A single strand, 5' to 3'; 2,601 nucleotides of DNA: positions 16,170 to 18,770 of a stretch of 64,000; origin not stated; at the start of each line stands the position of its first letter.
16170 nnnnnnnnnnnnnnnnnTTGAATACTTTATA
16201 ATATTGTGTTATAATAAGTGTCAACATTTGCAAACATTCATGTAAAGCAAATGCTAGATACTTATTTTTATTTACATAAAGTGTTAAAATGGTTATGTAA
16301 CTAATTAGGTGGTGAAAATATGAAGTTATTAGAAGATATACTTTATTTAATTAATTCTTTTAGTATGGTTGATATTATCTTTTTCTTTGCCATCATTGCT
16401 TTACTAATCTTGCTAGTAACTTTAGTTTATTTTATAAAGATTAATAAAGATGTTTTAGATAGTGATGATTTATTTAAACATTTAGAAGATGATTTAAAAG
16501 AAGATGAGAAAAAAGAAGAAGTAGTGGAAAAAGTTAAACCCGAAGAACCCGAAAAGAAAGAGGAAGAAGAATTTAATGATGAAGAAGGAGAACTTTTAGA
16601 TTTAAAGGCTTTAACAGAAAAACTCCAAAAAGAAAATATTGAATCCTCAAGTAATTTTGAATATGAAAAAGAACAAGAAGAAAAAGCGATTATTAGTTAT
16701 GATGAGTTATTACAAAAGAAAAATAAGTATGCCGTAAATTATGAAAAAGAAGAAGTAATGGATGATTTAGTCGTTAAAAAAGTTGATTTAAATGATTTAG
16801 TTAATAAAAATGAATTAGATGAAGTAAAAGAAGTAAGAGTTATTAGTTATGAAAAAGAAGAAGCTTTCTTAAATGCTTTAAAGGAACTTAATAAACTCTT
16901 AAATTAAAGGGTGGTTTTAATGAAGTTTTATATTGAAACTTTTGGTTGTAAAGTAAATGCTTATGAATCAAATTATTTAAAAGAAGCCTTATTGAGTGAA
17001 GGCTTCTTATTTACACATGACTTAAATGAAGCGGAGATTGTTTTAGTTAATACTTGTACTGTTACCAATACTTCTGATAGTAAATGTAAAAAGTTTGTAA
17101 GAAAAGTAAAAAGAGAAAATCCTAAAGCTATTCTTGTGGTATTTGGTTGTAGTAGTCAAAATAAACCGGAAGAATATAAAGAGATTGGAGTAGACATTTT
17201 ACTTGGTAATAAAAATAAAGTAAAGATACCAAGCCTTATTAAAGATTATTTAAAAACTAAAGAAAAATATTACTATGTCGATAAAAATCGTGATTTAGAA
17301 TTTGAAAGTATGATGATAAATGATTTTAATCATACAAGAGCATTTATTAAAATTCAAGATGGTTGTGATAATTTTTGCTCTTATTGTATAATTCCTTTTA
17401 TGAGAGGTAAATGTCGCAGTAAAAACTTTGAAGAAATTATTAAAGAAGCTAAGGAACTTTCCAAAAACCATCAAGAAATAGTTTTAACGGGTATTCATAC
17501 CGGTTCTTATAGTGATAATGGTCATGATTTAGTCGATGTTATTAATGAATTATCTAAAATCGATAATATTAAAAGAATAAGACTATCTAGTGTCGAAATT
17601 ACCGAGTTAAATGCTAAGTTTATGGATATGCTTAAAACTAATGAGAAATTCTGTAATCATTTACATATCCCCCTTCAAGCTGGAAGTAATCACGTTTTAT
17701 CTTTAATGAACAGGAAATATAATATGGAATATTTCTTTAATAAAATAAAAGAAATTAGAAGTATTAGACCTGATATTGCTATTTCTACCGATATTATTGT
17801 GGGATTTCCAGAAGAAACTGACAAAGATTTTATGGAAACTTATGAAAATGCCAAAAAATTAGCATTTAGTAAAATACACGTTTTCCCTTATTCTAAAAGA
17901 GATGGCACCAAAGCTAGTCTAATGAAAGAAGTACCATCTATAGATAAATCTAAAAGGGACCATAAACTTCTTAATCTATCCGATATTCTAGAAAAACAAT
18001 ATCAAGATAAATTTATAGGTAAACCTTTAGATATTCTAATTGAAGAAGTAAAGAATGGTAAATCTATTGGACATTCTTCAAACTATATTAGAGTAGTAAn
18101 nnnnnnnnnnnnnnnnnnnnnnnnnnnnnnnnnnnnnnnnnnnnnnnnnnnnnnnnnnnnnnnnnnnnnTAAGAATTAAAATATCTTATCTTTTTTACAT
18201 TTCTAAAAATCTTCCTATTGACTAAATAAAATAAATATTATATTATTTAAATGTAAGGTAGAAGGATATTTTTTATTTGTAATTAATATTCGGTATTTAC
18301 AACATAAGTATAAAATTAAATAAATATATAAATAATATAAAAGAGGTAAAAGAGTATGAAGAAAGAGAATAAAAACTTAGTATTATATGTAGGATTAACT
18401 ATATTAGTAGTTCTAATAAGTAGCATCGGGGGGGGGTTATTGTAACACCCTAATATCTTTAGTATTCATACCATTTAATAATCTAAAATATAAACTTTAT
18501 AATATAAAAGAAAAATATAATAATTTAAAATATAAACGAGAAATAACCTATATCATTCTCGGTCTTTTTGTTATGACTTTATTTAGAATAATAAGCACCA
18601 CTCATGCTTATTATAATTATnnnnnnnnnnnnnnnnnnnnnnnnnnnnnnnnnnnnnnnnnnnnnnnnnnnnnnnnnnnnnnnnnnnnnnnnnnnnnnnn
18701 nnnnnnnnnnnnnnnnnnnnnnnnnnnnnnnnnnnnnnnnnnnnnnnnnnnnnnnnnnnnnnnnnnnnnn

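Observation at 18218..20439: Two diverged paralogous two-gene cassettes encoding an uncharacterised exported protein pair (second copy 54518-56614)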

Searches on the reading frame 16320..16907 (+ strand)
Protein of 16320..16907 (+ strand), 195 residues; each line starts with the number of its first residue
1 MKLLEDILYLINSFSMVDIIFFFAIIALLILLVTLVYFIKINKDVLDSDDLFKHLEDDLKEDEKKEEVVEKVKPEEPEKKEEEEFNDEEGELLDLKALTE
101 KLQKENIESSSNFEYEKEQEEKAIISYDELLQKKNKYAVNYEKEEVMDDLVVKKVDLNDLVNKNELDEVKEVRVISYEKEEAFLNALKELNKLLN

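Call 38: search_protein_families(library=pfam, proteins=[window:16320-16907:+], max_evalue=0.01)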
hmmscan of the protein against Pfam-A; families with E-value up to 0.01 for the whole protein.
window:16320-16907:+ (195 aa): 1 family
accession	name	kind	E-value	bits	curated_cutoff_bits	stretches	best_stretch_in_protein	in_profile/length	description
PF10011.15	DUF2254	-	0.00012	21.4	28.8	1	17-84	121-189/368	Predicted membrane protein (DUF2254)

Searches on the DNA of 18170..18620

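Call 53: search_rna_families(source=window, start=18170, end=18620, threshold=evalue, max_evalue=1)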
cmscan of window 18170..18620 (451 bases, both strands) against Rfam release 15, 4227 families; matches with E-value up to 1: 1.
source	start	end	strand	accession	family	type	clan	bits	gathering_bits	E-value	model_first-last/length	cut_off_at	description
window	18530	18620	-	RF01228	snoR111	Gene; snRNA; snoRNA; HACA-box;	-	23.9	38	0.054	1-128/128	no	Small nucleolar RNA snoR111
